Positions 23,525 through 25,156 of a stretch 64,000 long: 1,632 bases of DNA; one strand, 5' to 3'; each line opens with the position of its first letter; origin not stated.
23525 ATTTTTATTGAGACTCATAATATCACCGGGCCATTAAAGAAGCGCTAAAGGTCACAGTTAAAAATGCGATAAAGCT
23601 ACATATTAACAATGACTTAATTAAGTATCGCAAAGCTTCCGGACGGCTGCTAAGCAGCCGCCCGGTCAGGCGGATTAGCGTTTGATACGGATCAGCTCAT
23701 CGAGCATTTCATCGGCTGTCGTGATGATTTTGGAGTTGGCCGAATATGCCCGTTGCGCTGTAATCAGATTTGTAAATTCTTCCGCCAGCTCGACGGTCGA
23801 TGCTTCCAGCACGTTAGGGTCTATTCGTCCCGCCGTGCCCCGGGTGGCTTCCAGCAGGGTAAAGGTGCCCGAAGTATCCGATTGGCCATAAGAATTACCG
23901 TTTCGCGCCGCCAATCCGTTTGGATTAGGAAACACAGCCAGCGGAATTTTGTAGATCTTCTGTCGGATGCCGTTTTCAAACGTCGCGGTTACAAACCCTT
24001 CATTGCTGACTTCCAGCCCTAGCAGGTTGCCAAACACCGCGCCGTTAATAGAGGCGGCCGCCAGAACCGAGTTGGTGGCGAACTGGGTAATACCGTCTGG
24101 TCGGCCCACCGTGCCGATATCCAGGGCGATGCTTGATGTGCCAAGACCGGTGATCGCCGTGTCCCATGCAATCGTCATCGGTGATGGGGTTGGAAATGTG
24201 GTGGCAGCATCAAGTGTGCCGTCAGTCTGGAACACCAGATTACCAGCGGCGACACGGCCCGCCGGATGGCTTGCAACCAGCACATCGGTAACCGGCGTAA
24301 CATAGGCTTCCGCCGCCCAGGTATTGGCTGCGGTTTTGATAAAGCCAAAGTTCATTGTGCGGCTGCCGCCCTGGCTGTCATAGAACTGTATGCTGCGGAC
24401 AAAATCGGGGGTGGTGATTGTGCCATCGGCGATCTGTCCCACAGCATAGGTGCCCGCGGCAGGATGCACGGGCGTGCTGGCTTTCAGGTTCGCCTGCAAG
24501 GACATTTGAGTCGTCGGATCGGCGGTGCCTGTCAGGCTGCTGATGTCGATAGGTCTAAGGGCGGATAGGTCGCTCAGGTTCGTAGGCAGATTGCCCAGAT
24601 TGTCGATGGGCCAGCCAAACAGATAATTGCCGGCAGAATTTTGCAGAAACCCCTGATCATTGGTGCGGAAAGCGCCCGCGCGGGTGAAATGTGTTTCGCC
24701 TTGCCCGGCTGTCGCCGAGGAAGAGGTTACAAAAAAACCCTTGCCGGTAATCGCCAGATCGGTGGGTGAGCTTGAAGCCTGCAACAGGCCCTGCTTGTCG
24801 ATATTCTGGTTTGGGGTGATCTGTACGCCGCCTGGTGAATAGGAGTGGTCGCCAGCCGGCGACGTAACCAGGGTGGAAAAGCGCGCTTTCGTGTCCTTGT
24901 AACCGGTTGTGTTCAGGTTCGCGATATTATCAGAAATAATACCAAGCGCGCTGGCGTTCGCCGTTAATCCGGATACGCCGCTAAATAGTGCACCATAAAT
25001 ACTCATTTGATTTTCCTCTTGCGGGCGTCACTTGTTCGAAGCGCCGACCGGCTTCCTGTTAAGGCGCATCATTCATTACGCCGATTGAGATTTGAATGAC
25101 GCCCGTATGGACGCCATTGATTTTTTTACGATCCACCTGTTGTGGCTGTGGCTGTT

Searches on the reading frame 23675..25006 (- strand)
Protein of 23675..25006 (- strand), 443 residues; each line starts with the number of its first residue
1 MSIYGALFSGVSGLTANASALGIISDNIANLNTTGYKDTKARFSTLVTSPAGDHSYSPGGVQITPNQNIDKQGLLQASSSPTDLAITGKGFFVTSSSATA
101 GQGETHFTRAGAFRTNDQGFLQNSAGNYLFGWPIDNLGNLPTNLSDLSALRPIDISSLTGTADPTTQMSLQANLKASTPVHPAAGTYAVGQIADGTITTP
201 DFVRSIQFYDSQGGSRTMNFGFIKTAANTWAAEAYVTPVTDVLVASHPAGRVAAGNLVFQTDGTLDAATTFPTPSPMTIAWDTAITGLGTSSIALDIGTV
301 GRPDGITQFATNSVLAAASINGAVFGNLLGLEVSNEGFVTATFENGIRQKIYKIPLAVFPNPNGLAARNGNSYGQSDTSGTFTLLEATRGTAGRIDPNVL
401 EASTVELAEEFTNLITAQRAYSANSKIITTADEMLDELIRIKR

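Call 4: search_protein_families(library=pfam, proteins=[window:23675-25006:-], max_evalue=0.1)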
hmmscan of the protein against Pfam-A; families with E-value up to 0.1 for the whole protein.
window:23675-25006:- (443 aa): 4 families
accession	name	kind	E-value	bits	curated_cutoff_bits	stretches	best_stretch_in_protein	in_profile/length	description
PF06429.18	Flg_bbr_C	-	1.5e-17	63.2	23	1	399-440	4-45/46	Flagellar basal body rod FlgEFG protein C-terminal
PF07559.19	FlgE_D2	-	3.3e-14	54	22.7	1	196-322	16-141/142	Flagellar basal body protein FlaE D2 domain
PF00460.25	Flg_bb_rod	-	1.4e-10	41.3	20.7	1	10-37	4-31/31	Flagella basal body rod protein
PF22692.1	LlgE_F_G_D1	-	3e-09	37.3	27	1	85-131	1-43/64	Flagellar hook protein FlgE/F/G D1 domain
